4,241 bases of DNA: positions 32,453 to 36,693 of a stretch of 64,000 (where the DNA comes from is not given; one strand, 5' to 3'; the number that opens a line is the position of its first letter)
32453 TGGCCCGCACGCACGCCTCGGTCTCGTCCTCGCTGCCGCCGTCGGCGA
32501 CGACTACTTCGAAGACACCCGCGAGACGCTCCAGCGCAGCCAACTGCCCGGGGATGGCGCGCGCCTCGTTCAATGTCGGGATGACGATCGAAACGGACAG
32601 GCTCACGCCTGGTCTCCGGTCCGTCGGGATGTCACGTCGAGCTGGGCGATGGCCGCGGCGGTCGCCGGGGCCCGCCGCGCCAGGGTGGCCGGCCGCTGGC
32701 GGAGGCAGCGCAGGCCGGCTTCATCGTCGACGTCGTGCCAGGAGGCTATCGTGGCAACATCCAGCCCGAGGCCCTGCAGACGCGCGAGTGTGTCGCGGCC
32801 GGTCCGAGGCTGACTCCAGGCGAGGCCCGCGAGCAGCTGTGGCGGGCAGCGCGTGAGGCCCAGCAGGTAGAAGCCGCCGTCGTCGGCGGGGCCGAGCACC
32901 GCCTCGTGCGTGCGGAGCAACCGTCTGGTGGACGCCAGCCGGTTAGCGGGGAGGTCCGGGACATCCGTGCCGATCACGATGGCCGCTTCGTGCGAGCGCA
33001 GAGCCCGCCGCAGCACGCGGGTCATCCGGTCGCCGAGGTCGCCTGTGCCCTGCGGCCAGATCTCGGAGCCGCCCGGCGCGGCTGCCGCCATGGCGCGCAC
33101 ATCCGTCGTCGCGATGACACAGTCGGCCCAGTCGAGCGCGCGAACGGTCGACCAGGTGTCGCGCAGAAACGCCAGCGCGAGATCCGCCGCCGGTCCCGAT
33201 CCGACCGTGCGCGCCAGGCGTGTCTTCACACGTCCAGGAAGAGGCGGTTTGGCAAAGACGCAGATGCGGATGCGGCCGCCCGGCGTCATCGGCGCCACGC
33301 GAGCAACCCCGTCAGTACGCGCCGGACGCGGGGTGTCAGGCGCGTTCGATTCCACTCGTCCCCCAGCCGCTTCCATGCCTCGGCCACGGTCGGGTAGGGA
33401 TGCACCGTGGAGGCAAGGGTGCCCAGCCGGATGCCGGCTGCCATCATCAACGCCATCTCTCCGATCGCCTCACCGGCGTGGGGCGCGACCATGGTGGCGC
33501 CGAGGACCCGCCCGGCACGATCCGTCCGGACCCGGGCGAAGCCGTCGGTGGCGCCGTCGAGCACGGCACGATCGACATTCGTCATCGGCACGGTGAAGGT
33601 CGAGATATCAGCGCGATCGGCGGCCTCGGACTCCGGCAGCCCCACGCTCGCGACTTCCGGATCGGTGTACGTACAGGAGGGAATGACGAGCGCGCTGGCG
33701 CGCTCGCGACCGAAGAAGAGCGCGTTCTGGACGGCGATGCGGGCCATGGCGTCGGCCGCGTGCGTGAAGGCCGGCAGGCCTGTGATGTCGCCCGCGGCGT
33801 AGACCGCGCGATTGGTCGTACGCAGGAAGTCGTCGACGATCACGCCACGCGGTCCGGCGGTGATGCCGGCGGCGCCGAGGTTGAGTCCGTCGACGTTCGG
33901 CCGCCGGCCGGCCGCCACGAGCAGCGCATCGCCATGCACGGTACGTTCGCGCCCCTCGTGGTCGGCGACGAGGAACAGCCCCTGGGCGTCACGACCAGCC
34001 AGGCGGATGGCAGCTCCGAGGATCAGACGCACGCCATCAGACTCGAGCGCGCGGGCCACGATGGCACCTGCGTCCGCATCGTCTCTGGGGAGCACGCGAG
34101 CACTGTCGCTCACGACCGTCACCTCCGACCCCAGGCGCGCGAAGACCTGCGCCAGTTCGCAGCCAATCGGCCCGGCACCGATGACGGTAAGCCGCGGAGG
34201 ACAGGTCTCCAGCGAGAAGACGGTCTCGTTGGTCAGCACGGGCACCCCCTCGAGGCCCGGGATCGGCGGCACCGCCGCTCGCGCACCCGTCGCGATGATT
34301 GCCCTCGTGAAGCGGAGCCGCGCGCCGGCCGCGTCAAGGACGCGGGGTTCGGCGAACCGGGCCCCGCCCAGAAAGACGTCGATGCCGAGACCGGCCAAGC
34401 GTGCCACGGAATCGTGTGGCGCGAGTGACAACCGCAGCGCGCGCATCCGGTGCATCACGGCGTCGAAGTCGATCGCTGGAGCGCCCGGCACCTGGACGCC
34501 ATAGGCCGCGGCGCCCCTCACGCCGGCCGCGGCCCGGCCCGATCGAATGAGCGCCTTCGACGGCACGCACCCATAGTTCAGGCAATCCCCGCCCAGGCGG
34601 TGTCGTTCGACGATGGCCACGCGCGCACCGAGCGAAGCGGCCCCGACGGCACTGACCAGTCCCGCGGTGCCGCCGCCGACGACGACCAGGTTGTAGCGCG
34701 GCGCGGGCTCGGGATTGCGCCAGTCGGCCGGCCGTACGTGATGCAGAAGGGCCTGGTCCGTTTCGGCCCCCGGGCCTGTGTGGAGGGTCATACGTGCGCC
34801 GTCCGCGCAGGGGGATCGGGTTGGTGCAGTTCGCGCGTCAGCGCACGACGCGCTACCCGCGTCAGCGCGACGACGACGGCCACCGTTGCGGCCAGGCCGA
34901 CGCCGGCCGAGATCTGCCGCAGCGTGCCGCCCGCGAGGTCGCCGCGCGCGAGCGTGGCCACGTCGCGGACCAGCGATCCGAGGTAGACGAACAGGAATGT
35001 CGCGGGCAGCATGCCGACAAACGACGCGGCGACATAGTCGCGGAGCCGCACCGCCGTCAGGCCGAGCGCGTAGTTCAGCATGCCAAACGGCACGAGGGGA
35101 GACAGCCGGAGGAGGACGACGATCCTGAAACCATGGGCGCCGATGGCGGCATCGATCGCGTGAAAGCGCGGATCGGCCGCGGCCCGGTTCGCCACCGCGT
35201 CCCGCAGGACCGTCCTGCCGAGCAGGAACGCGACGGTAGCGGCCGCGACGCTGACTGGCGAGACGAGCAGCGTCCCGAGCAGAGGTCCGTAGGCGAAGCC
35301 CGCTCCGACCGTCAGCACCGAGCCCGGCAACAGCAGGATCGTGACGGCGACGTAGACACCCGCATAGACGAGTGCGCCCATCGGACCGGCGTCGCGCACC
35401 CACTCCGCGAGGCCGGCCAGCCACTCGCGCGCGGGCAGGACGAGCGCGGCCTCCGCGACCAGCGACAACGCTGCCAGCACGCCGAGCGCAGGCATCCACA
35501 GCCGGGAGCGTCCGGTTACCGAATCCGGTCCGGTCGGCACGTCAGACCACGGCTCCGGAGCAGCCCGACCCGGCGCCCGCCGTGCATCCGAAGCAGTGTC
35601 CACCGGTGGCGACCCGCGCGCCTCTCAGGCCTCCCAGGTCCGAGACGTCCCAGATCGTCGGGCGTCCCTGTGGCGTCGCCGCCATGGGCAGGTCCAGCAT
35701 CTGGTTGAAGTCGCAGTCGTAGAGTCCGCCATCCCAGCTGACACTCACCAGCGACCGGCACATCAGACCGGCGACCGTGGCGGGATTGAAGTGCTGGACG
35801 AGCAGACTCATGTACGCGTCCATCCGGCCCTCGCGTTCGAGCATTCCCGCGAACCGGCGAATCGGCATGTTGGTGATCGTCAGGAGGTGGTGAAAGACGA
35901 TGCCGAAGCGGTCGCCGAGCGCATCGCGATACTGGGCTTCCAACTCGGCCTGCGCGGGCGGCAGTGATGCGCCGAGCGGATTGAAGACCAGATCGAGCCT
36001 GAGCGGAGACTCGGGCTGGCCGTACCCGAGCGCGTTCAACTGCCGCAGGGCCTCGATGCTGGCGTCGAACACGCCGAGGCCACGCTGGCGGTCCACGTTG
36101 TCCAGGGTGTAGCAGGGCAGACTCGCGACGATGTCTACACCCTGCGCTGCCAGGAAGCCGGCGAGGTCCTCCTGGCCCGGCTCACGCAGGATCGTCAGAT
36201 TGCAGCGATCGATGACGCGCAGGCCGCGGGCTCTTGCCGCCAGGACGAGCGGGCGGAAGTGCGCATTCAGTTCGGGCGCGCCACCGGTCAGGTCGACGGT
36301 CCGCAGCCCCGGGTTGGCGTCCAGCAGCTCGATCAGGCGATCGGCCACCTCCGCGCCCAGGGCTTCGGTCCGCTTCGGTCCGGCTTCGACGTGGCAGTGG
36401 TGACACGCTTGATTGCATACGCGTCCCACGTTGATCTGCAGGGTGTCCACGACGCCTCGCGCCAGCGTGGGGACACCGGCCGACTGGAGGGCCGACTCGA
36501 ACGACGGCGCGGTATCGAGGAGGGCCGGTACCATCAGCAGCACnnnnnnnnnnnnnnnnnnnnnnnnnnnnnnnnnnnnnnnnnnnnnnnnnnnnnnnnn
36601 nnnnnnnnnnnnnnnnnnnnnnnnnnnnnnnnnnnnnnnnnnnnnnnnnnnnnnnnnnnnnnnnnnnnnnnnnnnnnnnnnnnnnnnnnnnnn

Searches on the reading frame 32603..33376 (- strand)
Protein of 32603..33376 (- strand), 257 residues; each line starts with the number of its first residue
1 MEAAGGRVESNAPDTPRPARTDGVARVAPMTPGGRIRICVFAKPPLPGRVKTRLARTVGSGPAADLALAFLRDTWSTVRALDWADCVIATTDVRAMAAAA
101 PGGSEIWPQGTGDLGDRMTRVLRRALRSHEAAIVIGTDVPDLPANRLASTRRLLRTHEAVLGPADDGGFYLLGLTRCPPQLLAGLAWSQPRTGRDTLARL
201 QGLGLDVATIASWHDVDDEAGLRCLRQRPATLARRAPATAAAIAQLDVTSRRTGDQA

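Call 8: search_protein_families(library=pfam, proteins=[window:32603-33376:-])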
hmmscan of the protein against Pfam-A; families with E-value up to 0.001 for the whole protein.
window:32603-33376:- (257 aa): 1 family
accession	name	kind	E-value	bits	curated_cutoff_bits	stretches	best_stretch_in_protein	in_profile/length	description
PF09837.15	DUF2064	-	3.4e-29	101.6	25.8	1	87-189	15-120/120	Uncharacterized protein conserved in bacteria (DUF2064)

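Call 13: search_protein_families(library=ncbifam, proteins=[window:32603-33376:-])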
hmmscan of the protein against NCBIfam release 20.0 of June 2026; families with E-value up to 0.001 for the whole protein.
window:32603-33376:- (257 aa): 2 families
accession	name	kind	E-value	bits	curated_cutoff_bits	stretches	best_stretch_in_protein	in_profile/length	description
TIGR04282.1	glyco_like_cofC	hypoth_equivalog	9.3e-48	162.5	134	1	38-220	1-187/189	TIGR04282 family arsenosugar biosynthesis glycosyltransferase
TIGR03552.1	F420_cofC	equivalog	1.6e-11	44.2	105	1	49-180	11-146/196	2-phospho-L-lactate guanylyltransferase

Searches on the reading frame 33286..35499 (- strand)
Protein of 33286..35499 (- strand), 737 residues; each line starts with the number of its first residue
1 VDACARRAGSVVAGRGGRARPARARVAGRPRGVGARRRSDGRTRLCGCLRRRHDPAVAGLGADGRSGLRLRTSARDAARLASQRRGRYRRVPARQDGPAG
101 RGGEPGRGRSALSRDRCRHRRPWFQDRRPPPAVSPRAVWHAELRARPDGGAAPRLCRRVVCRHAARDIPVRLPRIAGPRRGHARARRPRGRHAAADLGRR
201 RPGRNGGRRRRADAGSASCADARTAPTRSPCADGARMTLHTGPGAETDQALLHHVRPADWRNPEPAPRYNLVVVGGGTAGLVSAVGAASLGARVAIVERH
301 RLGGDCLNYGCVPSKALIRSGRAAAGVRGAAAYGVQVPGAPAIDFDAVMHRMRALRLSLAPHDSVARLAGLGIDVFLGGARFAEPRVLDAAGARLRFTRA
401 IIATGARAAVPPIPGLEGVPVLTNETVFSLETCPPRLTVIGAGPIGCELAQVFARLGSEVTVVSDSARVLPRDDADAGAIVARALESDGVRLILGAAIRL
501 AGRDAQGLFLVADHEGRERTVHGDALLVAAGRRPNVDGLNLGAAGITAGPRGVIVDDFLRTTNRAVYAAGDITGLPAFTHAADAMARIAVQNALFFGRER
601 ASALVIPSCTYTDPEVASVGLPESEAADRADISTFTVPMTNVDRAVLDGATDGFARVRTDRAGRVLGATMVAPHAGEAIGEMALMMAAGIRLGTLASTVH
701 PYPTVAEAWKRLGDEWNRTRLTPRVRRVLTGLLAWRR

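Call 8: search_protein_families(library=pfam, proteins=[window:33286-35499:-])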
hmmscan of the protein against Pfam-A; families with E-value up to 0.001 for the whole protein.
window:33286-35499:- (737 aa): 11 families
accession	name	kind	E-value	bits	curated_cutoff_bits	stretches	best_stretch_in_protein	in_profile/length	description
PF07992.20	Pyr_redox_2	-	2.6e-56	191.6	26.1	1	269-585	1-290/291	Pyridine nucleotide-disulphide oxidoreductase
PF02852.28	Pyr_redox_dim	-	4.3e-27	94.9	25.3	1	606-711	1-108/110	Pyridine nucleotide-disulphide oxidoreductase, dimerisation domain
PF00070.33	Pyr_redox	-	1.7e-20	73.8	22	1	436-499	1-64/82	Pyridine nucleotide-disulphide oxidoreductase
PF01134.28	GIDA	-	1.2e-07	31.6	22.1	1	271-326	2-55/391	Glucose inhibited division protein A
PF13738.12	Pyr_redox_3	-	1.8e-06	27.8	30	0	272-309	1-39/305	Pyridine nucleotide-disulphide oxidoreductase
PF01262.27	AlaDh_PNT_C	-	8e-06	25.9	23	0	270-299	30-59/214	Alanine dehydrogenase/PNT, C-terminal domain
PF03486.20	HI0933_like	-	1.2e-05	25.3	50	0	270-301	2-33/244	HI0933-like protein Rossmann domain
PF13450.12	NAD_binding_8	-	2.4e-05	24.9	21.9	0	273-309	1-38/68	NAD(P)-binding Rossmann-like domain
PF12831.13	FAD_oxidored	-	0.00011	22.1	27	1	271-304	2-36/416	FAD dependent oxidoreductase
PF01494.25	FAD_binding_3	-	0.00014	21.7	22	0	438-468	5-35/349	FAD binding domain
PF02737.24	3HCDH_N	-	0.00047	20.5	22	0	437-478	2-43/180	3-hydroxyacyl-CoA dehydrogenase, NAD binding domain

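Call 13: search_protein_families(library=ncbifam, proteins=[window:33286-35499:-])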
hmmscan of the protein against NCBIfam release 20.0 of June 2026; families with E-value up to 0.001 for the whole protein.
window:33286-35499:- (737 aa): 63 families (the best 25 are shown)
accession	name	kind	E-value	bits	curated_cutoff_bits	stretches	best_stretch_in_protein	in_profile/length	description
NF004991.0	PRK06370.1-3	subfamily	3.6e-201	669.1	620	1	242-737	9-508/509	FAD-containing oxidoreductase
TIGR02053.1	MerA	equivalog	2.2e-112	376.4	454.45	1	269-710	1-447/465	mercury(II) reductase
TIGR01350.1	lipoamide_DH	equivalog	1.3e-102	343.9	408.8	1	269-711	2-449/461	dihydrolipoyl dehydrogenase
NF004992.0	PRK06370.1-4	equivalog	1e-92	311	629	1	268-710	4-449/459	FAD-containing oxidoreductase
NF010311.1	PRK13748.1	subfamily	5.9e-78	263.1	600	1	262-710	91-542/560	mercury(II) reductase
NF004947.0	PRK06292.2-5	equivalog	1.3e-76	258.4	592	1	268-711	3-453/474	dihydrolipoyl dehydrogenase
NF004990.0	PRK06370.1-1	equivalog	3.3e-76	256.8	842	1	268-708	4-447/459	FAD-containing oxidoreductase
NF004946.0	PRK06292.2-4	subfamily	1e-73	248.8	634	1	268-711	3-465/487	dihydrolipoyl dehydrogenase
NF005883.0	PRK07845.1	equivalog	8.4e-72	242.6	479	1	270-706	4-449/466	NAD(P)H-quinone dehydrogenase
NF005884.0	PRK07846.1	equivalog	4.6e-68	229.9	501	1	268-698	3-432/454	mycothione reductase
NF004776.0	PRK06116.1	equivalog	5.7e-67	226.7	480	1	268-708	4-445/450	glutathione-disulfide reductase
NF004939.0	PRK06292.1-1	equivalog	2.6e-66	224.2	435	1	269-707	6-449/476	dihydrolipoyl dehydrogenase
NF003585.0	PRK05249.1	equivalog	2.1e-64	217.9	465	1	268-712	6-453/464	Si-specific NAD(P)(+) transhydrogenase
TIGR01424.1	gluta_reduc_2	equivalog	2.1e-64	217.8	606.05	1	269-708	3-441/446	glutathione-disulfide reductase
NF040477.1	chlor_oxi_RclA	equivalog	1.9e-63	214.7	740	1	268-711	3-435/441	reactive chlorine resistance oxidoreductase RclA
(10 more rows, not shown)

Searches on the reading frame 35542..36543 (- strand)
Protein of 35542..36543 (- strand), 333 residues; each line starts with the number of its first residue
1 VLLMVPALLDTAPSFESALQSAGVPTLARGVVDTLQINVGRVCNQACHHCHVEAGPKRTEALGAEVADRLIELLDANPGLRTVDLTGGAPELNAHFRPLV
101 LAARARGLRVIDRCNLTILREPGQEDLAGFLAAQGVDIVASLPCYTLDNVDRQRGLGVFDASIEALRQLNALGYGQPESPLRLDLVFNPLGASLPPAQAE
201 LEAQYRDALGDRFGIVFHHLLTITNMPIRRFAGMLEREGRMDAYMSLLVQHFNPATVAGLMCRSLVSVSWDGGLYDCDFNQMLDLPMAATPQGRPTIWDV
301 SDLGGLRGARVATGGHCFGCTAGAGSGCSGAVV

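Call 9: search_protein_families(library=pfam, proteins=[window:35542-36543:-])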
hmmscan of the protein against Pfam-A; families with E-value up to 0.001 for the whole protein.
window:35542-36543:- (333 aa): 2 families
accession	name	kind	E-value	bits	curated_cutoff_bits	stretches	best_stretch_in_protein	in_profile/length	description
PF12345.13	DUF3641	-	1.2e-51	174.7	24.9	1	194-331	1-134/134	Protein of unknown function (DUF3641)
PF04055.27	Radical_SAM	-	1.5e-11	45.2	29.5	1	37-174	1-141/166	Radical SAM superfamily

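Call 13: search_protein_families(library=ncbifam, proteins=[window:35542-36543:-])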
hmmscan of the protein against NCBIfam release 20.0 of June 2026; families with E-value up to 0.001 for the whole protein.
window:35542-36543:- (333 aa): 22 families
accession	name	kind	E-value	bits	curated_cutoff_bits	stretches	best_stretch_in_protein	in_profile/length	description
TIGR04167.1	rSAM_SeCys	equivalog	3.5e-128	427.1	300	1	28-332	3-303/303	arsenosugar biosynthesis radical SAM (seleno)protein ArsS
TIGR03962.1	mycofact_rSAM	equivalog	1.2e-09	37.8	265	1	38-174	17-149/339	mycofactocin radical SAM maturase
TIGR04055.1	rSAM_NirJ2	equivalog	2.3e-08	33.9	500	1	38-173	5-137/326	putative heme d1 biosynthesis radical SAM protein NirJ2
NF045574.1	sacti_mat_StsB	exception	2.8e-07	29.7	625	1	41-173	104-232/466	StsB family radical SAM/SPASM domain sactipeptide maturase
TIGR02668.1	moaA_archaeal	equivalog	5.6e-07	28.8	325.25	1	32-104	9-81/303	GTP 3',8-cyclase MoaA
TIGR04078.1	rSAM_yydG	equivalog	6.7e-07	29.1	300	1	34-95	2-63/309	YydG family radical SAM peptide epimerase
NF038332.1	rSAM_rare_HxsC4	exception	2e-06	27.2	500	1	34-136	15-115/335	radical SAM protein HxsC4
TIGR04053.2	TIGR04053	equivalog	2.1e-06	27.2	395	1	39-173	14-149/366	TIGR04053 family radical SAM/SPASM domain-containing protein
TIGR04054.1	rSAM_NirJ1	equivalog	2.7e-06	26.2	650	1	34-173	37-173/387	putative heme d1 biosynthesis radical SAM protein NirJ1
NF049973.1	radical_Rv1681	equivalog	4.1e-06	26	380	1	43-174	82-211/326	Rv1681 family radical SAM protein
TIGR02666.1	moaA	equivalog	4.8e-06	25.8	284.05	1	32-105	9-85/336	GTP 3',8-cyclase MoaA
TIGR04478.1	rSAM_YfkAB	equivalog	8.6e-06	25.2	250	1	32-118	24-114/363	radical SAM/CxCxxxxC motif protein YfkAB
TIGR04317.1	W_rSAM_matur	equivalog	1e-05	24.8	380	1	34-170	5-137/349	tungsten cofactor oxidoreductase radical SAM maturase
NF001199.0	PRK00164.2-1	equivalog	1.3e-05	24.5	231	1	32-100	11-79/308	GTP 3',8-cyclase MoaA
NF050035.1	rSAM_WgK_link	exception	1.3e-05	24.4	650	1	35-171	11-145/367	radical SAM/SPASM peptide maturase WgkB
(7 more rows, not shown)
